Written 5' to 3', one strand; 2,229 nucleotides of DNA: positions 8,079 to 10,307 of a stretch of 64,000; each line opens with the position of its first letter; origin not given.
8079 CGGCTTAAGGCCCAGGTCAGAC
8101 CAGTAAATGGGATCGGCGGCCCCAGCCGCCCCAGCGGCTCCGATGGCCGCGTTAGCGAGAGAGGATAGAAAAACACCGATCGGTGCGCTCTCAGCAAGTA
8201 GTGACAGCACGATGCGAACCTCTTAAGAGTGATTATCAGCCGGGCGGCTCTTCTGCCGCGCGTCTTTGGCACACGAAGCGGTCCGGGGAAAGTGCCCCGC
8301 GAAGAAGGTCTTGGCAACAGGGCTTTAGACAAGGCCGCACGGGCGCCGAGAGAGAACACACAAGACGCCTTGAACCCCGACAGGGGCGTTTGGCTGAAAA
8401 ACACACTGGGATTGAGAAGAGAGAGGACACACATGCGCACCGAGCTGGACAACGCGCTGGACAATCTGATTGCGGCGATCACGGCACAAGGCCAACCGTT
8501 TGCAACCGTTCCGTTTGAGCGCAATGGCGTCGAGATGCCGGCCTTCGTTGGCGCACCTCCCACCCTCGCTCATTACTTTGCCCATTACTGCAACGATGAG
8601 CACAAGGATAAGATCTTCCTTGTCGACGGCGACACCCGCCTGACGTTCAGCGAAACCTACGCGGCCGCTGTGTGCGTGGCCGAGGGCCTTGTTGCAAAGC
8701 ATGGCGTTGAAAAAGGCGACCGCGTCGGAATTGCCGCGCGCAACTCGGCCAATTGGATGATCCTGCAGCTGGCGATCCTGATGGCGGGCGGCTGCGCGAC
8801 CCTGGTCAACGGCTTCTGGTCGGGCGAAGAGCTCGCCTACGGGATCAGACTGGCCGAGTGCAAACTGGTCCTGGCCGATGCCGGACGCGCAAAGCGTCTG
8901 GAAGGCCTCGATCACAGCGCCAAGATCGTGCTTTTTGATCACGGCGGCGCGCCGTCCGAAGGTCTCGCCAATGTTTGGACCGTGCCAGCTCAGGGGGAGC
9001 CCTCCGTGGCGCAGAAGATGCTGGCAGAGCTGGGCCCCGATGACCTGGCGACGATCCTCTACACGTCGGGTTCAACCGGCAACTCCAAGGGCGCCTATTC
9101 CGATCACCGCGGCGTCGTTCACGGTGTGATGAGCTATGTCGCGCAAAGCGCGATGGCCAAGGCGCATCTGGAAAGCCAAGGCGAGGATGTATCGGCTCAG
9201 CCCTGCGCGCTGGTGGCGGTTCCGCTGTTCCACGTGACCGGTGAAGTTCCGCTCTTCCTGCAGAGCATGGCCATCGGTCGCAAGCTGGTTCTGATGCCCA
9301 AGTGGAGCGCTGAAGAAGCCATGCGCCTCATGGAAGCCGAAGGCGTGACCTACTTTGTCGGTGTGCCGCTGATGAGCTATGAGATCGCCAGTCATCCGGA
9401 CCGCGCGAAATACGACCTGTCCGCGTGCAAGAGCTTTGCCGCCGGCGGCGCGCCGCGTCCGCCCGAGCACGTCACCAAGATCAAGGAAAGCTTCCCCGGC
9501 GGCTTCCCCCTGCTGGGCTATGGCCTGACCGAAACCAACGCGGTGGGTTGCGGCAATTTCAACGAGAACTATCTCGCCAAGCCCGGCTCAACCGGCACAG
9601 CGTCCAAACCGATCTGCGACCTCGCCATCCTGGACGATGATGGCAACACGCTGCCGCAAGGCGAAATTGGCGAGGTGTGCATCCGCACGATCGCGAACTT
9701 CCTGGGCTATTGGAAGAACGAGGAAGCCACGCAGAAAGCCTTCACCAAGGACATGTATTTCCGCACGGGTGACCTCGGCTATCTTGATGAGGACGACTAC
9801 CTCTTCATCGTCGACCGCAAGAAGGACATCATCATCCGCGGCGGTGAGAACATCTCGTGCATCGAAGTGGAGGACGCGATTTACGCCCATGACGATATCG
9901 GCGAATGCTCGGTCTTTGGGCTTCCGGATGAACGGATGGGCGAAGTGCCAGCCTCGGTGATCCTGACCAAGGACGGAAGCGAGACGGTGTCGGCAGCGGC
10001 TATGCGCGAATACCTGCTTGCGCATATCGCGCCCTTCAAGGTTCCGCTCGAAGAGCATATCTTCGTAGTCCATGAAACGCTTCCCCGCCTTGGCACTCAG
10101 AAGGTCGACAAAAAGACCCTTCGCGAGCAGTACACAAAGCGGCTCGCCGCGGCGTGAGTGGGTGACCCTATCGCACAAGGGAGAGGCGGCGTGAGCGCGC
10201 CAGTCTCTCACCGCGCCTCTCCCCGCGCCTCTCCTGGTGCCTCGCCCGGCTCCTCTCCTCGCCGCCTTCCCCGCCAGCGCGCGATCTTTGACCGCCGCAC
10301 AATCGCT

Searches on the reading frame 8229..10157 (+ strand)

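Call 65: search_protein_families(library=pfam, proteins=[window:8229-10157:+])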
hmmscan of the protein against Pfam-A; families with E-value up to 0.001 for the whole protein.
window:8229-10157:+ (642 aa): 2 families
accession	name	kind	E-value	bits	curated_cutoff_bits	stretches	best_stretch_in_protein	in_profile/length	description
PF00501.34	AMP-binding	-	4.4e-74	250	29.9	1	123-495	6-384/384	AMP-binding enzyme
PF13193.12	AMP-binding_C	-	4.8e-10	40.7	24.5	1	546-623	1-74/76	AMP-binding enzyme C-terminal domain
